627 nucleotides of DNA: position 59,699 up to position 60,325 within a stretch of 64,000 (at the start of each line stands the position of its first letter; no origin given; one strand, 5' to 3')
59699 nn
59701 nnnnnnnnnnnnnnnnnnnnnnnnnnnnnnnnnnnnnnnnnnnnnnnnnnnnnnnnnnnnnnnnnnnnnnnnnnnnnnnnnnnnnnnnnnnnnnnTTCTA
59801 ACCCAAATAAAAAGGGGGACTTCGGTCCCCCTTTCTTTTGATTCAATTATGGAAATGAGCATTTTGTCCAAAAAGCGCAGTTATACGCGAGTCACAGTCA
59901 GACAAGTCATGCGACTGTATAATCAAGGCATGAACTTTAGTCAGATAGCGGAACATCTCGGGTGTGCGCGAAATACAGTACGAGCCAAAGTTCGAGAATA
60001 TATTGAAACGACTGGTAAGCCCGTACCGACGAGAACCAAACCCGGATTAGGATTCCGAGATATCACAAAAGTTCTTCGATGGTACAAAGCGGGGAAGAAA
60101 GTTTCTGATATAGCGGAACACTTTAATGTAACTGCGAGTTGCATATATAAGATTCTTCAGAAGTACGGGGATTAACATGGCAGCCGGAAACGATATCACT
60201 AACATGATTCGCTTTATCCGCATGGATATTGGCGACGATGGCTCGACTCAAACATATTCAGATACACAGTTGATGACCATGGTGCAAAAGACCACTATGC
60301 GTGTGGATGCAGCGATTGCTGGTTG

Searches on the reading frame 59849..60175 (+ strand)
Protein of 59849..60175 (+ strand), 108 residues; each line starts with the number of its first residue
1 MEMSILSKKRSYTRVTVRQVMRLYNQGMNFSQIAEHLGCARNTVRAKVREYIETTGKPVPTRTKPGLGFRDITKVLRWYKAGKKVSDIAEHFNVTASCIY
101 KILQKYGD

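Call 72: search_protein_families(library=pfam, proteins=[window:59849-60175:+], max_evalue=0.05)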
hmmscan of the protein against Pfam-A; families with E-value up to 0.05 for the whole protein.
window:59849-60175:+ (108 aa): 41 families (the best 25 are shown)
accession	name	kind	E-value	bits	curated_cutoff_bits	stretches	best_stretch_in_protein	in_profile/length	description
PF02796.21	HTH_7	-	8.9e-15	55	23.8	2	9-44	3-38/45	Helix-turn-helix domain of resolvase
PF13384.12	HTH_23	-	9.3e-15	54.4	24.6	2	17-47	7-36/50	Homeodomain-like domain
PF13518.12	HTH_28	-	8.1e-14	51.9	25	2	74-106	4-36/52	Helix-turn-helix domain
PF13936.12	HTH_38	-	3.7e-09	36.6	27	1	19-44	12-37/44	Helix-turn-helix domain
PF00196.25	GerE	-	1.7e-08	34.4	23.5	1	18-46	8-36/57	Bacterial regulatory proteins, luxR family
PF04255.20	DUF433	-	2e-08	34.4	23.6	1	13-46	17-51/56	Protein of unknown function (DUF433)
PF14493.12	HTH_40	-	4.4e-08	33.7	27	1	16-60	1-44/89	Helix-turn-helix domain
PF13542.12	HTH_Tnp_ISL3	-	1.1e-06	28.4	27.4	1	4-51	4-50/51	Helix-turn-helix domain of transposase family ISL3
PF08281.18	Sigma70_r4_2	-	2.9e-06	27.3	25.7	1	17-48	15-47/54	Sigma-70, region 4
PF07900.17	DUF1670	-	3.3e-06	27.1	25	1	4-106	76-187/220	Protein of unknown function (DUF1670)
PF08279.18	HTH_11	-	1.7e-05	25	25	0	28-65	16-52/55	HTH domain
PF10654.15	DUF2481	-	2.5e-05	24.8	27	1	7-47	60-100/126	Protein of unknown function (DUF2481)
PF04545.22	Sigma70_r4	-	3.2e-05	23.8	24.1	1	20-47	12-40/50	Sigma-70, region 4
PF06056.18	Terminase_5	-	3.4e-05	24.1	20.3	1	18-59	4-45/58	Putative ATPase subunit of terminase (gpP-like)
PF01527.26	HTH_Tnp_1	-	5.4e-05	23.8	24.1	1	8-52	3-48/75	Transposase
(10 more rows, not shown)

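Call 90: search_protein_families(library=phrogs, proteins=[window:59849-60175:+], max_evalue=0.01)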
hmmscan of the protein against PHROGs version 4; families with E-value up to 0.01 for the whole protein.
window:59849-60175:+ (108 aa): 59 families (the best 25 are shown)
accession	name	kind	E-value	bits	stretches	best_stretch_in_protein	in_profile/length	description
phrog_125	-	DNA, RNA and nucleotide metabolism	5e-11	43.6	2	9-54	161-206/254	DNA invertase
phrog_323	-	transcription regulation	4e-10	40.8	1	7-107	92-189/319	transcriptional regulator, D5-like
phrog_645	-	DNA, RNA and nucleotide metabolism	4.6e-10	40.9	1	18-53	28-64/196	Rnase E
phrog_3855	-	DNA, RNA and nucleotide metabolism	3.2e-09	38.2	1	12-50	64-102/115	HTH DNA binding protein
phrog_11420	-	DNA, RNA and nucleotide metabolism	3.7e-08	34.4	1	67-105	7-45/82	DNA binding protein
phrog_4538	-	unknown function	4.4e-08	33.4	1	9-51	350-392/447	-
phrog_3910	-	transcription regulation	1.1e-07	32.2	1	15-51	73-109/356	transcriptional regulator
phrog_1303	-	DNA, RNA and nucleotide metabolism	1.2e-07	32.7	1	72-107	29-64/184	DNA binding protein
phrog_11376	-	unknown function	1.3e-07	32.9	1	9-103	40-125/134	-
phrog_4494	-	unknown function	2.3e-07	32.3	1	13-107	3-99/109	-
phrog_1157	-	integration and excision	5.8e-07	30.1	1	15-64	5-54/422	transposase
phrog_20467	-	DNA, RNA and nucleotide metabolism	8.8e-07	29.8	1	8-50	59-101/112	HNH endonuclease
phrog_8446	-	DNA, RNA and nucleotide metabolism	1.2e-06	29.4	0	78-107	24-53/211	HNH endonuclease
phrog_664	-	DNA, RNA and nucleotide metabolism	3.1e-06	28.2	1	12-53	85-126/210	DNA binding protein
phrog_16311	-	unknown function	4.5e-06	27.9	1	11-57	4-50/151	-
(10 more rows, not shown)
